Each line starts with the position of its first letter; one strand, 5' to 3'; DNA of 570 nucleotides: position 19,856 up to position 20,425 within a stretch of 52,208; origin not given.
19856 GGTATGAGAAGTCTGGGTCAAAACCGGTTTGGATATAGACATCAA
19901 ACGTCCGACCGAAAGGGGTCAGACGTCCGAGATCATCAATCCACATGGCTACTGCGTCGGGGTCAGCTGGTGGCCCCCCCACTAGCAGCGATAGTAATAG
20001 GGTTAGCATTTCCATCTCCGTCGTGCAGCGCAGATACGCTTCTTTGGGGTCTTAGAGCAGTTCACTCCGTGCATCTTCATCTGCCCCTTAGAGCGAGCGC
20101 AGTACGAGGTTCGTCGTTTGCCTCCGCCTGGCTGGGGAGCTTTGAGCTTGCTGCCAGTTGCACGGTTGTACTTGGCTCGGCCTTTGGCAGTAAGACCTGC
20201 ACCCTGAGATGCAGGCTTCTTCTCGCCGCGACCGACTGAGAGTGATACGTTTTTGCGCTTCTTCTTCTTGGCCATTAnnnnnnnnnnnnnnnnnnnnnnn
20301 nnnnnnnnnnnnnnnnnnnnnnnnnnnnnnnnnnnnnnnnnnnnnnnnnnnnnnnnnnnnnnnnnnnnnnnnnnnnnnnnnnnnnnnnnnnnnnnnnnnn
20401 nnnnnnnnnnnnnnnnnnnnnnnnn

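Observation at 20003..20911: Tandem array of five translationally coupled, extremely basic micro-proteins (32-90 aa)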

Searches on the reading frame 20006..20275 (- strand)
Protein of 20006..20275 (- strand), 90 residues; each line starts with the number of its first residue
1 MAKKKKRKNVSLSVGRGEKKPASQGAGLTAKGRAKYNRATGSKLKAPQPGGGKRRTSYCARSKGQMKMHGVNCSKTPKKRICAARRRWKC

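Call 4: search_protein_families(library=pfam, proteins=[window:20006-20275:-], max_evalue=1)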
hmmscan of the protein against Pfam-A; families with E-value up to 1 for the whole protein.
seq(90 aa): 1 family
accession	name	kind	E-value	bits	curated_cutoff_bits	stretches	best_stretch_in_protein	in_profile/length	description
PF19846.4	DUF6321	-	2.1e-14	54.3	28.5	1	25-88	5-72/72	Domain of unknown function (DUF6321)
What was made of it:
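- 20003..20275 (-): p5: 90 aa, pI 11.7. A DUF6321 domain (residues ~25-90, predicted three helices, Cys59 and Cys90 conserved) behind a Lys-rich N-terminal tail. Pfam PF19846 at E 2e-14, 54.3 bits against a cut-off of 28.5 (call 4).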

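Call 5: search_protein_families(library=phrogs, proteins=[window:20006-20275:-], max_evalue=1)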
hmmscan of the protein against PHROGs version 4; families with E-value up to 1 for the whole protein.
seq(90 aa): 8 families
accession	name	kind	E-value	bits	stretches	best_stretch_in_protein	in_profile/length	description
phrog_10346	-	unknown function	4.3e-25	89.5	1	3-90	434-525/525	-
phrog_3477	-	unknown function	5.4e-11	42.7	1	19-90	855-928/928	-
phrog_4689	-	unknown function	1.4e-09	39.3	1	11-90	17-99/99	-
phrog_28131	-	unknown function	2.3e-09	37.9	1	19-90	301-372/372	-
phrog_11180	-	unknown function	6.2e-09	37.5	1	19-90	67-141/141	-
phrog_30733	-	unknown function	5.3e-08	33.6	1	20-90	263-336/336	-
phrog_727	-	unknown function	8.6e-08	32.8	1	24-90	361-430/450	-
phrog_10538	-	unknown function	1.3e-05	26.4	1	19-90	84-156/156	-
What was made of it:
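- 20003..20275 (-): phrog_10346 at E 4e-25 (call 5).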

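Call 6: search_protein_families(library=ncbifam, proteins=[window:20006-20275:-], max_evalue=1)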
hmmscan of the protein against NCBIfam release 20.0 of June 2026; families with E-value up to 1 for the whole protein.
seq(90 aa): 0 families

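Call 8: search_dna_similar(query=window:20006-20275:-, collection=phages, mode=protein, max_rows=40, max_evalue=0.001)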
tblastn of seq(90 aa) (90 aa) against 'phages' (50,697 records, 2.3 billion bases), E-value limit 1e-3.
Records with a match: 191; places in all: 191; records where one place covers at least 80% of the query: 62.
Best place of each record, by identity: 60-80% 3; <60% 188.
By first word of the organism name: Synechococcus 109; Prochlorococcus 27; Pelagibacter 19; Cyanophage 11; Microcystis 8; Marine 4; Phage 3; uncultured 3; Bacteriophage 2; Planktothrix 2; and 3 more.
By host as written in the record: - 59; Prochlorococcus sp. MED4 21; Synechococcus sp. 12; Synechococcus sp. WH 7803 11; Synechococcus sp. MW02 11; Candidatus Pelagibacter ubique HTCC1062 11; Synechococcus sp. WH7803 6; Synechococcus sp. CB0101 6; and 23 more.
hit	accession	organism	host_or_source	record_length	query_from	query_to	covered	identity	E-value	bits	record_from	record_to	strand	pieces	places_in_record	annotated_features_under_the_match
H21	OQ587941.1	Synechococcus phage S-CRES3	Synechococcus sp.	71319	1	90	100%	56.1%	5e-16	76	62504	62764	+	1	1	hypothetical protein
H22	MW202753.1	Bacteriophage sp.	Manatee Spring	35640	8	90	92%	60.2%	2e-16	78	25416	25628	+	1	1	hypothetical protein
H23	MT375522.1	Methylophilales phage Venkman EXVC282S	Methylophilales bacterium H5P1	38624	7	90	93%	58.2%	1e-18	84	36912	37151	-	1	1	hypothetical protein | recombination endonuclease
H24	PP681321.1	Microcystis phage MaMV-CH01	Microcystis aeruginosa FACHB524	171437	1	90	100%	52.6%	2e-20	89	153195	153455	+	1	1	hypothetical protein (x2)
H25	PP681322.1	Microcystis phage MaMV-CH02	Microcystis aeruginosa FACHB524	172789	1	90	100%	52.6%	2e-20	89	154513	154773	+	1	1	hypothetical protein (x2)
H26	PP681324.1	Microcystis phage MaMV-DL02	Microcystis aeruginosa FACHB524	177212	1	90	100%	52.6%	2e-20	89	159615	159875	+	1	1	hypothetical protein (x2)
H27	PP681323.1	Microcystis phage MaMV-DL01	Microcystis aeruginosa FACHB524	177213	1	90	100%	52.6%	2e-20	89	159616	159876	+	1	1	hypothetical protein (x2)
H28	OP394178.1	Cyanophage MaMV-DH01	Cyanobacteria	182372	1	90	100%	52.6%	2e-20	89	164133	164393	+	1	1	hypothetical protein (x2)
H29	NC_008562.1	Microcystis phage LMM01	-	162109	1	90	100%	52.6%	1e-17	81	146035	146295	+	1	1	hypothetical protein (x2)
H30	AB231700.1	Microcystis phage LMM01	-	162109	1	90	100%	52.6%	1e-17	81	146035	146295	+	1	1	hypothetical protein (x2)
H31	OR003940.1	Phage DSL-LC05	Gammaproteobacteria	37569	7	90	93%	56.2%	6e-19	85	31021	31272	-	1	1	hypothetical protein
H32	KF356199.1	Microcystis phage MaMV-DC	Microcystis aeruginosa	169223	1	90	100%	51.6%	4e-16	77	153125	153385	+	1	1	hypothetical protein (x2)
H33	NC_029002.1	Microcystis phage MaMV-DC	Microcystis aeruginosa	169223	1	90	100%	51.6%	4e-16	77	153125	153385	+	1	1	hypothetical protein (x2)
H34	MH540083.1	Synechococcus T7-like phage S-TIP37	Synechococcus sp. WH8109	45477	9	90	91%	56.5%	1e-13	70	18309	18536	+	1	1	hypothetical protein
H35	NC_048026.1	Synechococcus T7-like phage S-TIP37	Synechococcus sp. WH8109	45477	9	90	91%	56.5%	1e-13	70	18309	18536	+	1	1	hypothetical protein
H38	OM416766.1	Prochlorococcus phage P-SCSP1d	Prochlorococcus sp. MED4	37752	6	90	94%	53.5%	2e-16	77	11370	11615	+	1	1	hypothetical protein (x2)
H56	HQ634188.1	Cyanophage KBS-P-1A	Synechococcus sp. WH7803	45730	6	90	94%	53.4%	7e-13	67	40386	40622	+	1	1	hypothetical protein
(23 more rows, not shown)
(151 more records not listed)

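Call 13: get_annotated_region(hit=H21, flank=2500)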
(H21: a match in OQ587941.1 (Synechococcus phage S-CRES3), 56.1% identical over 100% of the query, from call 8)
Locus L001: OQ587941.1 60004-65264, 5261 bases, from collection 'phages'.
description: Synechococcus phage S-CRES3, complete genome.
organism: Synechococcus phage S-CRES3 (NCBI taxid 3038222)
taxonomy: Viruses; Duplodnaviria; Heunggongvirae; Uroviricota; Caudoviricetes
host: Synechococcus sp.; source: Changjiang River estuary; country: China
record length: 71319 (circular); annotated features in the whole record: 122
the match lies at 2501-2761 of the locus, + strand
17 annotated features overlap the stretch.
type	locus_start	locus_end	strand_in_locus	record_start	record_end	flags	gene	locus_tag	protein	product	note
CDS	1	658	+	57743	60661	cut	-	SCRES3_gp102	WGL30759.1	hypothetical protein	hypothetical protein S-CRES3-gp102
CDS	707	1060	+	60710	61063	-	-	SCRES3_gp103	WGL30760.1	hypothetical protein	Mu-like prophage FluMu protein S-CRES3-gp103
CDS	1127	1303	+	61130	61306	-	-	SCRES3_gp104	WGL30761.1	hypothetical protein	hypothetical protein S-CRES3-gp104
CDS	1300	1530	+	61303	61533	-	-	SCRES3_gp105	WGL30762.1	hypothetical protein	hypothetical protein S-CRES3-gp105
CDS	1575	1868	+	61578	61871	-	-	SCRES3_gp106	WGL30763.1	lysozyme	Lysozyme S-CRES3-gp106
CDS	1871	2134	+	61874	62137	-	-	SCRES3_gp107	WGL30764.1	hypothetical protein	hypothetical protein S-CRES3-gp107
CDS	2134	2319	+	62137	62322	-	-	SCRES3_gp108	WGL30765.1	hypothetical protein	hypothetical protein S-CRES3-gp108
CDS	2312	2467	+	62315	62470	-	-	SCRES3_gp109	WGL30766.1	hypothetical protein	hypothetical protein S-CRES3-gp109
CDS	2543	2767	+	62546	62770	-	-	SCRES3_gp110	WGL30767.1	hypothetical protein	hypothetical protein S-CRES3-gp110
CDS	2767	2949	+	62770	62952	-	-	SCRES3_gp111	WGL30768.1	hypothetical protein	hypothetical protein S-CRES3-gp111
CDS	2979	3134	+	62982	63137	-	-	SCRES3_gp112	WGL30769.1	hypothetical protein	hypothetical protein S-CRES3-gp112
CDS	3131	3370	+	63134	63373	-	-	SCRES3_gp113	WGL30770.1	hypothetical protein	hypothetical protein S-CRES3-gp113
CDS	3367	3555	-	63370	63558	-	-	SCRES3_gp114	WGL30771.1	Rob transcription factor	Rob transcription factor S-CRES3-gp114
CDS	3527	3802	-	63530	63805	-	-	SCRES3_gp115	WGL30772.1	hypothetical protein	hypothetical protein S-CRES3-gp115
CDS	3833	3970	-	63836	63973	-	-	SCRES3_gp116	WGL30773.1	hypothetical protein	hypothetical protein S-CRES3-gp116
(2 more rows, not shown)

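Call 14: get_annotated_region(hit=H29, flank=2500)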
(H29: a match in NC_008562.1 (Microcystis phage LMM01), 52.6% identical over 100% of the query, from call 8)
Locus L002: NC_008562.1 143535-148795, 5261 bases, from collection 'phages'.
description: Microcystis phage Ma-LMM01 DNA, complete genome.
organism: Microcystis phage LMM01 (NCBI taxid 2856824)
taxonomy: Viruses; Duplodnaviria; Heunggongvirae; Uroviricota; Caudoviricetes; Fukuivirus; Fukuivirus LMM01
host: -; source: -; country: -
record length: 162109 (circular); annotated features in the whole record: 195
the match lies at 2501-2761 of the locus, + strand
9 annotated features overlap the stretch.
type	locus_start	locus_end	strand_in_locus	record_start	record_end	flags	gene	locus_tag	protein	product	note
CDS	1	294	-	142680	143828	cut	-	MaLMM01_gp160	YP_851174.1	helicase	FEIS:MAP_160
CDS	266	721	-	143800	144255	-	-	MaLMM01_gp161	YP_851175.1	hypothetical protein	FEIS:MAP_161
CDS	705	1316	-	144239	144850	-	-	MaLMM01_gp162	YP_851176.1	hypothetical protein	FEIS:MAP_162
tRNA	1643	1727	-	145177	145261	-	-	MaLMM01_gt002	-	tRNA-Tyr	-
CDS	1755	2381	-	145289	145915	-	-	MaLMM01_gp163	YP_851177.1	hypothetical protein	FEIS:MAP_163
CDS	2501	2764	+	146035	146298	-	-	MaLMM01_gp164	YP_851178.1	hypothetical protein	FEIS:MAP_164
CDS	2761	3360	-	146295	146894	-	-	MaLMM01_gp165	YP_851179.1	hypothetical protein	FEIS:MAP_165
CDS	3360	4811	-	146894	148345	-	-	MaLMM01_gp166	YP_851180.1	superfamily II DNA/RNA helicase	FEIS:MAP_166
CDS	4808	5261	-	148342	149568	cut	-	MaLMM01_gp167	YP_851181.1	hypothetical protein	FEIS:MAP_167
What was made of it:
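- In Ma-LMM01 a p5 homologue sits among helicase genes (call 14). It lies beside helicase genes in Ma-LMM01 (call 14).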

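Call 15: get_annotated_region(hit=H38, flank=2500)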
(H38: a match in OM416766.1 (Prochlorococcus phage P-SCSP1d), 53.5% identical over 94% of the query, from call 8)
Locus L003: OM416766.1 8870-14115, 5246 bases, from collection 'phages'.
description: Prochlorococcus phage P-SCSP1d, complete genome.
organism: Prochlorococcus phage P-SCSP1d (NCBI taxid 2914492)
taxonomy: Viruses; Duplodnaviria; Heunggongvirae; Uroviricota; Caudoviricetes; Autographiviridae
host: Prochlorococcus sp. MED4; source: South China Sea; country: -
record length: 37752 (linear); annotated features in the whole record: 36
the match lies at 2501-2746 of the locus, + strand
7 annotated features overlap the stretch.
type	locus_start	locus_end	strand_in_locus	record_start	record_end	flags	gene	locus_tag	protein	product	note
CDS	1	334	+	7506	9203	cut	-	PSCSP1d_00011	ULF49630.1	portal protein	-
CDS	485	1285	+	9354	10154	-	-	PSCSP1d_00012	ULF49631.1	capsid assembly scaffolding protein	-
CDS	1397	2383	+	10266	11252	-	-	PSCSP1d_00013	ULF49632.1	major capsid protein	-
CDS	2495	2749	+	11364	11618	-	-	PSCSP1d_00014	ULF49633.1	hypothetical protein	-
CDS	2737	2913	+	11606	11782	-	-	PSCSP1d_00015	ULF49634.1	hypothetical protein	-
CDS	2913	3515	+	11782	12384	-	-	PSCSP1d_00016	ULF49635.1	tail tubular protein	tail tubular protein gp11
CDS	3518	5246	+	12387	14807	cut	-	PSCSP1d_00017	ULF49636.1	tail tubular protein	tail tubular protein gp12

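Call 29: find_homologous_proteins(query=window:20006-20275:-, max_evalue=0.001)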
Query seq(90 aa) (90 aa): 5486 proteins with E <= 0.001 among 5504 candidates; the best 120 are listed.
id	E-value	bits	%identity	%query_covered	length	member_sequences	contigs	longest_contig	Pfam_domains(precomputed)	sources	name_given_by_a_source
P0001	9.3e-43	162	88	100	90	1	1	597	PF19846.5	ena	-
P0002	2.2e-42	161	88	100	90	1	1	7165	PF19846.5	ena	-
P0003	5.1e-42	160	87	99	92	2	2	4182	PF19846.5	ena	-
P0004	5.5e-42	160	87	99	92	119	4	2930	PF19846.5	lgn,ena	-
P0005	7.1e-42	159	91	96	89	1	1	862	PF19846.5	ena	-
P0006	1.0e-41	159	89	100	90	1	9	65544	PF19846.5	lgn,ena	-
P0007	1.2e-41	159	88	100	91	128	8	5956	PF19846.5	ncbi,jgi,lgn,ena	jgi:hypothetical protein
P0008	1.2e-41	159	88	96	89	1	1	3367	PF19846.5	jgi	-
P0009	1.5e-41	158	90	96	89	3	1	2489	PF19846.5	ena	-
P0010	2.2e-41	158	88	96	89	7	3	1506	PF19846.5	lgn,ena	-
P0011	3.3e-41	157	83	100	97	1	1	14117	PF19846.5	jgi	-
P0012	5.9e-41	156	88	100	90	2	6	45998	PF19846.5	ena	-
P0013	9.1e-41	156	86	94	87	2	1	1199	PF19846.5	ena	-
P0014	1.8e-40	155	87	99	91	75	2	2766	PF19846.5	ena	-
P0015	3.3e-40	154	84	100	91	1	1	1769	PF19846.5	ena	-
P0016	3.6e-40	154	84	94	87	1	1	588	PF19846.5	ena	-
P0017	4.2e-40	154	84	94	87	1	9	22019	PF19846.5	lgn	-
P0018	5.5e-40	153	86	100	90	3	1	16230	PF19846.5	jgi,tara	tara:strand:- start:692 stop:964 length:273 start_codon:yes stop_codon:yes gene_type:complete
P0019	5.5e-40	153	87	97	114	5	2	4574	PF19846.5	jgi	jgi:hypothetical protein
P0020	5.5e-40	153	86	100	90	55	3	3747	PF19846.5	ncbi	-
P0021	5.5e-40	153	83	99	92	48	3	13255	PF19846.5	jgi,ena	-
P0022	2.0e-39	152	86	97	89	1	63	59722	PF19846.5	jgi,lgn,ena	-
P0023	2.0e-39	152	86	96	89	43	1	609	PF19846.5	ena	-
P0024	2.1e-39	151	82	94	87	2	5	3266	PF19846.5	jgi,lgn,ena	jgi:hypothetical protein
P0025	2.2e-39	151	86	96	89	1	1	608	PF19846.5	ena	-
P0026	2.3e-39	151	84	98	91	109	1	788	PF19846.5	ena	-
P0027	3.1e-39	151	85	96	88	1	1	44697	PF19846.5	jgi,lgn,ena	-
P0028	3.8e-39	151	81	94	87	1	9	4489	PF19846.5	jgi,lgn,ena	jgi:hypothetical protein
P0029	4.1e-39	151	84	96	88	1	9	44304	PF19846.5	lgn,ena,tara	tara:strand:+ start:132 stop:398 length:267 start_codon:yes stop_codon:yes gene_type:complete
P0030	5.1e-39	150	87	94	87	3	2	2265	PF19846.5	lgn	-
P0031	5.3e-39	150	86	96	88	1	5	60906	PF19846.5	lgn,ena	-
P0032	6.9e-39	150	82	99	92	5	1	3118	PF19846.5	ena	-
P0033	8.2e-39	150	83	100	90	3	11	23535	PF19846.5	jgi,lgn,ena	jgi:hypothetical protein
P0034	9.7e-39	149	83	96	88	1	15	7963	PF19846.5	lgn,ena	-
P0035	1.1e-38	149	84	96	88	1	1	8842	PF19846.5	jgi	-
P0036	1.7e-38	149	95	88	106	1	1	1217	PF19846.5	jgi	jgi:hypothetical protein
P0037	2.6e-38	148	81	96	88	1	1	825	PF19846.5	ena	-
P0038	2.6e-38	148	81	96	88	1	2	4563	PF19846.5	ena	-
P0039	2.8e-38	148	81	100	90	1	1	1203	PF19846.5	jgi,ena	-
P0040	3.0e-38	148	84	96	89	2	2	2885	PF19846.5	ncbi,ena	-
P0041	3.3e-38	148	82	99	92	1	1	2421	PF19846.5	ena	-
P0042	3.3e-38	148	82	94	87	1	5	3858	PF19846.5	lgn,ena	-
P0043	4.5e-38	147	81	96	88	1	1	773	PF19846.5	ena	-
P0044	1.0e-37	146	82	94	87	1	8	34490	PF19846.5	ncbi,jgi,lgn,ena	-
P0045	1.2e-37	146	82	94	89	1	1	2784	PF19846.5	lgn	-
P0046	1.2e-37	146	82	94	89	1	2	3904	PF19846.5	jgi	-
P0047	1.5e-37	146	83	96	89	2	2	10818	PF19846.5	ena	-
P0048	2.3e-37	145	79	99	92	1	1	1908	PF19846.5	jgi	-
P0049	3.7e-37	144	81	96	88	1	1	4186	PF19846.5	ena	-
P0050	7.2e-37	143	80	94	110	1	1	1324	PF19846.5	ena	-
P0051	7.6e-37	143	83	96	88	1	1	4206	PF19846.5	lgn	-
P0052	8.0e-37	143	79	97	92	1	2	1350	PF19846.5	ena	-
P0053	8.8e-37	143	80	96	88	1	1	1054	PF19846.5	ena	-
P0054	1.1e-36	143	80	93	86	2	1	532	PF19846.5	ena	-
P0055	1.9e-36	142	82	93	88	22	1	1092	PF19846.5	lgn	-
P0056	2.2e-36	142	80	100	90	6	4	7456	PF19846.5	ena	-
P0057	2.6e-36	142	83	96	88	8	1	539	PF19846.5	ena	-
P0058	1.0e-35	140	79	96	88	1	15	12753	PF19846.5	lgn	-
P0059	2.5e-35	138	78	96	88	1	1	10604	PF19846.5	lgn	-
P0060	3.1e-35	138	80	100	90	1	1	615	PF19846.5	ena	-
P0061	6.5e-35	137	92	70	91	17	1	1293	PF19846.5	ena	-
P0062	7.5e-35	137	80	96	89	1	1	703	PF19846.5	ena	-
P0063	3.7e-34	135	76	94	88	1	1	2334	PF19846.5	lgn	-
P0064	8.4e-34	134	81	89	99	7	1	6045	PF19846.5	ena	-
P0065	2.1e-33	132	77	87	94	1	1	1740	PF19846.5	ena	-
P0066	1.1e-32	130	83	83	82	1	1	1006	PF19846.5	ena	-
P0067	1.4e-32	130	77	87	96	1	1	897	PF19846.5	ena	-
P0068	2.7e-32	129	73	94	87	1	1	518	PF19846.5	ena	-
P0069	2.0e-31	126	73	96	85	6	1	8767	PF19846.5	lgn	-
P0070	2.4e-31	126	84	77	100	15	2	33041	PF19846.5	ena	-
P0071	5.5e-31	125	83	77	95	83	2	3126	PF19846.5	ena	-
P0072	7.1e-31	124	84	77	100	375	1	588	PF19846.5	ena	-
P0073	1.9e-30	123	77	91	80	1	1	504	PF19846.5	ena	-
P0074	3.6e-30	122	81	77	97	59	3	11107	PF19846.5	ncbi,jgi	-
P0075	5.1e-30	122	72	88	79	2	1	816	PF19846.5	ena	-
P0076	6.4e-30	121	81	77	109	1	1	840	PF19846.5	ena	-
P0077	7.6e-30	121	80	77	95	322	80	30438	PF19846.5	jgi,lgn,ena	jgi:hypothetical protein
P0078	1.5e-29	120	80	78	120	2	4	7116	PF19846.5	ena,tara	tara:strand:+ start:222 stop:584 length:363 start_codon:yes stop_codon:yes gene_type:complete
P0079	1.7e-29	120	82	74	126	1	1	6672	PF19846.5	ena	-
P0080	1.7e-29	120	74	96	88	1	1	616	PF19846.5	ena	-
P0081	6.4e-29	118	73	96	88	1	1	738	PF19846.5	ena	-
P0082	6.6e-29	118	75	99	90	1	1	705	PF19846.5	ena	-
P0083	8.8e-29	118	79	76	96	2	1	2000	PF19846.5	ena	-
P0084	1.1e-28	117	77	87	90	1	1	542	PF19846.5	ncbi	-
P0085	1.4e-28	117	81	77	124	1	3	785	PF19846.5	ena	-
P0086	1.6e-28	117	71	94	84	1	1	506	PF19846.5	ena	-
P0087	1.8e-28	117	77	77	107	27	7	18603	PF19846.5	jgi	-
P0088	1.8e-28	117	82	73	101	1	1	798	PF19846.5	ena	-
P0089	2.1e-28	116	77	77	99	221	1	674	PF19846.5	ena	-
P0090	2.6e-28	116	79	78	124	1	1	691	PF19846.5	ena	-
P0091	2.6e-28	116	79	78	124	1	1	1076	PF19846.5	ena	-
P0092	2.9e-28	116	80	77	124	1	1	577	PF19846.5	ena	-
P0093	2.9e-28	116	79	78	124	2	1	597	PF19846.5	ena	-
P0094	3.1e-28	116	79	78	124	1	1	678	PF19846.5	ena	-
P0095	3.3e-28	116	79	78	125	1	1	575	PF19846.5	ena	-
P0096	3.6e-28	116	77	77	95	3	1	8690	PF19846.5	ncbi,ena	-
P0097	4.2e-28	115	73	96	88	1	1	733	PF19846.5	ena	-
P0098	4.5e-28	115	79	78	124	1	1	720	PF19846.5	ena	-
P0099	4.7e-28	115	80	77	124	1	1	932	PF19846.5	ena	-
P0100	4.8e-28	115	80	77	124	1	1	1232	PF19846.5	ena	-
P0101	5.1e-28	115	84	71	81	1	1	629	PF19846.5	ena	-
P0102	5.4e-28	115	72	96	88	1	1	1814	PF19846.5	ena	-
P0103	5.8e-28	115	80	77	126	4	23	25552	PF19846.5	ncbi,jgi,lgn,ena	jgi:hypothetical protein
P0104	5.8e-28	115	80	77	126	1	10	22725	PF19846.5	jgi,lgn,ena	-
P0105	6.3e-28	115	80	77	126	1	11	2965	PF19846.5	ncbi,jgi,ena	-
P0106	6.7e-28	115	80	77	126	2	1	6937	PF19846.5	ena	-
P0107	7.0e-28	115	75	77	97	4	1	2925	PF19846.5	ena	-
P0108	7.1e-28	115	79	74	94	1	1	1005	PF19846.5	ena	-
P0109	7.1e-28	115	77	77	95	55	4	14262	PF19846.5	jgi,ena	-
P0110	7.1e-28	115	77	78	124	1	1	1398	PF19846.5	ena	-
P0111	8.0e-28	115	75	77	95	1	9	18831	PF19846.5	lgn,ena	-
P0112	8.1e-28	115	75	77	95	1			PF19846.5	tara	tara:strand:+ start:2761 stop:3048 length:288 start_codon:yes stop_codon:yes gene_type:complete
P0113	8.2e-28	114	77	77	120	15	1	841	PF19846.5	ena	-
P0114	8.6e-28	114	81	74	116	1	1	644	PF19846.5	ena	-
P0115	1.0e-27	114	75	77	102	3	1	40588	PF19846.5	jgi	jgi:hypothetical protein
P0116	1.4e-27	114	78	77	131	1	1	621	PF19846.5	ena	-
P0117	1.5e-27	114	77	77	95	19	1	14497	PF19846.5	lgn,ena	-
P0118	1.6e-27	114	73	93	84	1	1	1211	PF19846.5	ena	-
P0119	1.7e-27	113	78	77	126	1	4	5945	PF19846.5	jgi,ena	-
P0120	1.7e-27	113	78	77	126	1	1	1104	PF19846.5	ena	-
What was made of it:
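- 20003..20275 (-): 5486 clusters (call 29) and 191 GenBank phage records (call 8).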

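Call 30: find_encoding_contigs(protein=P0022, flank=3500, max_places=10)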
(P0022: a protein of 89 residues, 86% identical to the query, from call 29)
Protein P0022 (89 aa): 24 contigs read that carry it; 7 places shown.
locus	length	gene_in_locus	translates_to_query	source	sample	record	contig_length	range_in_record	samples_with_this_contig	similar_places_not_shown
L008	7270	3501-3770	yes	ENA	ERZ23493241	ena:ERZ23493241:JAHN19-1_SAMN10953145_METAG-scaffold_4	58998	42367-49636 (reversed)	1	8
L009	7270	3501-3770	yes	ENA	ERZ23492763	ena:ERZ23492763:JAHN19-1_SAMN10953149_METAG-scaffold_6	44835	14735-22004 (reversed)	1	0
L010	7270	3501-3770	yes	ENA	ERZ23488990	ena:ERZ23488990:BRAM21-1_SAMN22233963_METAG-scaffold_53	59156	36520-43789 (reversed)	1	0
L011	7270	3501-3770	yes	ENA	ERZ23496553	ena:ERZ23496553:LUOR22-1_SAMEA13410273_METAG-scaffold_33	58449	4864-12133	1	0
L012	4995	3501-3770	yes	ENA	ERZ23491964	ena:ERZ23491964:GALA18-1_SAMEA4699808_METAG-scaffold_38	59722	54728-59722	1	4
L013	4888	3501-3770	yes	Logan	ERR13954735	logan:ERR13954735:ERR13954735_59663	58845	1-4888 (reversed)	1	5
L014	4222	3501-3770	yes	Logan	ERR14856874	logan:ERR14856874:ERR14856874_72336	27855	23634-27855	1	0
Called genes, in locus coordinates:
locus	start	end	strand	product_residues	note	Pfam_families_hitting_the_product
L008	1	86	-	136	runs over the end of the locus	-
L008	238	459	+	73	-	-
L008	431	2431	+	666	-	PF09250:Prim-Pol, PF13481:AAA_25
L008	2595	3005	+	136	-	-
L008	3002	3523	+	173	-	-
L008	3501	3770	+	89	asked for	PF19846:DUF6321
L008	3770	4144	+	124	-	-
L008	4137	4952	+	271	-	-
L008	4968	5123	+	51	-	-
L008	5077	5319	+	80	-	-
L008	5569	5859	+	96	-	-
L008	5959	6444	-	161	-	PF03013:Pyr_excise (weak)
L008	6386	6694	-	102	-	-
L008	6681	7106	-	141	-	-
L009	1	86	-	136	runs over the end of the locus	-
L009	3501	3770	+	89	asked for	PF19846:DUF6321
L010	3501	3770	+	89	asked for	PF19846:DUF6321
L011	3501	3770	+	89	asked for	PF19846:DUF6321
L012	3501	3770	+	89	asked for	PF19846:DUF6321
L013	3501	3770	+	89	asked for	PF19846:DUF6321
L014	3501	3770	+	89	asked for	PF19846:DUF6321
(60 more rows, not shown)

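Call 33: find_encoding_contigs(protein=P0006, flank=3000, max_places=6)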
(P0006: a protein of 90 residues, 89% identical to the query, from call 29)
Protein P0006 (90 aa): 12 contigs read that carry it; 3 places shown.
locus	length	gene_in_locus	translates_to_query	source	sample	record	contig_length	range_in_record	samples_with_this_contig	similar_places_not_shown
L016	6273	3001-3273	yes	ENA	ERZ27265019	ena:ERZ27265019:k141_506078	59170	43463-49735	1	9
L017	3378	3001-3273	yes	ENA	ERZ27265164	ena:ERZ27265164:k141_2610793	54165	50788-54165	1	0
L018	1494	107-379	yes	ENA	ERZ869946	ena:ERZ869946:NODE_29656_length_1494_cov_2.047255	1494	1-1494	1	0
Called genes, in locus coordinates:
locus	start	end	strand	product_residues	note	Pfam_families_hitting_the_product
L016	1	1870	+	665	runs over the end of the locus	PF09250:Prim-Pol, PF13481:AAA_25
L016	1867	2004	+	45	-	-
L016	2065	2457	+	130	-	-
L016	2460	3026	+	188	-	-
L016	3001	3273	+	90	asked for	PF19846:DUF6321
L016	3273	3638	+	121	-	-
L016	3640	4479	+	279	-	-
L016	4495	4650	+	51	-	-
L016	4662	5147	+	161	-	-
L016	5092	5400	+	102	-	-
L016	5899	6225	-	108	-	-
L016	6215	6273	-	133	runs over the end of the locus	-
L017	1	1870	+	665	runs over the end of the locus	PF09250:Prim-Pol, PF13481:AAA_25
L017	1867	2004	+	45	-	-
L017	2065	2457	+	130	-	-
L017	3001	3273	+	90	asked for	PF19846:DUF6321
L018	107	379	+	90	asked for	PF19846:DUF6321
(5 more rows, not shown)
